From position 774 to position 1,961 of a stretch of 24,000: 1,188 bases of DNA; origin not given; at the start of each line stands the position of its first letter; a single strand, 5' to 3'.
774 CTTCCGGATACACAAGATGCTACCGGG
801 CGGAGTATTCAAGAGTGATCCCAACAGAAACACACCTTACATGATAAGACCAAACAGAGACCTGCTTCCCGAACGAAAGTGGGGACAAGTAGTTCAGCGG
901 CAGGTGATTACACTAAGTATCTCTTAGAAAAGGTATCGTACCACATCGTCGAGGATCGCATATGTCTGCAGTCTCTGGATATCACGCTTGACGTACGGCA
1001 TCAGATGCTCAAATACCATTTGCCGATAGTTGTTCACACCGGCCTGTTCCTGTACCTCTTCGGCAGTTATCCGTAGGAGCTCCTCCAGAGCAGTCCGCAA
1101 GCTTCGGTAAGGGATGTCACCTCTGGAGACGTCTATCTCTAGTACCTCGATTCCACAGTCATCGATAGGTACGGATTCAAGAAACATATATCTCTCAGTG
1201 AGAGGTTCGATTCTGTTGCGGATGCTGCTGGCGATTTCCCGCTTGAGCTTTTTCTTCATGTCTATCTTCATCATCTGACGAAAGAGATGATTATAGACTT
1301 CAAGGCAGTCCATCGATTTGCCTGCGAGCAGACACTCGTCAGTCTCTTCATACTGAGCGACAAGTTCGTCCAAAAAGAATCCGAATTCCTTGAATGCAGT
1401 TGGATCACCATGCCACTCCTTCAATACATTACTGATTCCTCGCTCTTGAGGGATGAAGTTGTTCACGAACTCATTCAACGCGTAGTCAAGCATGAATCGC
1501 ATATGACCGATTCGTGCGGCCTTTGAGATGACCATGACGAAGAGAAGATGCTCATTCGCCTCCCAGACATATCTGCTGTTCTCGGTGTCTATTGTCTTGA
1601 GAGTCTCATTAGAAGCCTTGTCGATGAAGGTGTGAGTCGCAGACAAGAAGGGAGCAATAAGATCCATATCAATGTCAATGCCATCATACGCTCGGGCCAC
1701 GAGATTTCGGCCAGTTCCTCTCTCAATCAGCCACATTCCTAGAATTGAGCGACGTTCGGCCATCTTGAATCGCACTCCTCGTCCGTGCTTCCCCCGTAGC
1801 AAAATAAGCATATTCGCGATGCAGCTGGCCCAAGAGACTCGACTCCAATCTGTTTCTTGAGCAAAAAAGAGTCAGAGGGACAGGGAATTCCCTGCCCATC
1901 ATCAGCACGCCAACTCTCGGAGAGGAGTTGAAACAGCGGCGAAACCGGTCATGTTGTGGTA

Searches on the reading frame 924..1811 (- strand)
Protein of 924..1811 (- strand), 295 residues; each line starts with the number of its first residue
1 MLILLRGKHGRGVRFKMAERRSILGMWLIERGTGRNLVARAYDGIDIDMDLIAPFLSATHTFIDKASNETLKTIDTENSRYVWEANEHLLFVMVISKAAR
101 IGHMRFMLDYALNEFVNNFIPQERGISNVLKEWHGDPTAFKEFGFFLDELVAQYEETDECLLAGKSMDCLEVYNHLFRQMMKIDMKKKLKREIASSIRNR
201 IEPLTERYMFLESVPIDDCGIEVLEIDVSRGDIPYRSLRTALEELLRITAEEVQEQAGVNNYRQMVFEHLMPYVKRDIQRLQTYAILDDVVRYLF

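Call 27: search_protein_families(library=pfam, proteins=[window:924-1811:-], max_evalue=0.001)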
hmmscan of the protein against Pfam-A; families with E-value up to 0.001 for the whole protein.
window:924-1811:- (295 aa): 1 family
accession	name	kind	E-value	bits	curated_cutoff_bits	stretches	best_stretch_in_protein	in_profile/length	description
PF19036.6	Fuz_longin_1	-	0.0006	20.4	26.1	0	56-113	32-88/125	First Longin domain of FUZ, MON1 and HPS1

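Call 66: search_protein_families(library=ncbifam, proteins=[window:924-1811:-], max_evalue=0.01)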
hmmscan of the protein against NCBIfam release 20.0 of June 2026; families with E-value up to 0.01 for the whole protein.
window:924-1811:- (295 aa): 0 families

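Call 70: search_protein_families(library=pfam, proteins=[window:924-1811:-], max_evalue=1)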
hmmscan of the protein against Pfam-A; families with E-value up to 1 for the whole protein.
window:924-1811:- (295 aa): 3 families
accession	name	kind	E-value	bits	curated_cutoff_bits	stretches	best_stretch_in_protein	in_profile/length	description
PF19036.6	Fuz_longin_1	-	0.0006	20.4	26.1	1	56-113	32-88/125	First Longin domain of FUZ, MON1 and HPS1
PF18008.6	Bac_RepA_C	-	0.061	14.2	25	1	166-199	37-72/95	Replication initiator protein A C-terminal domain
PF16188.10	Peptidase_M24_C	-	0.067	13.6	28.9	1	254-277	26-49/63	C-terminal region of peptidase_M24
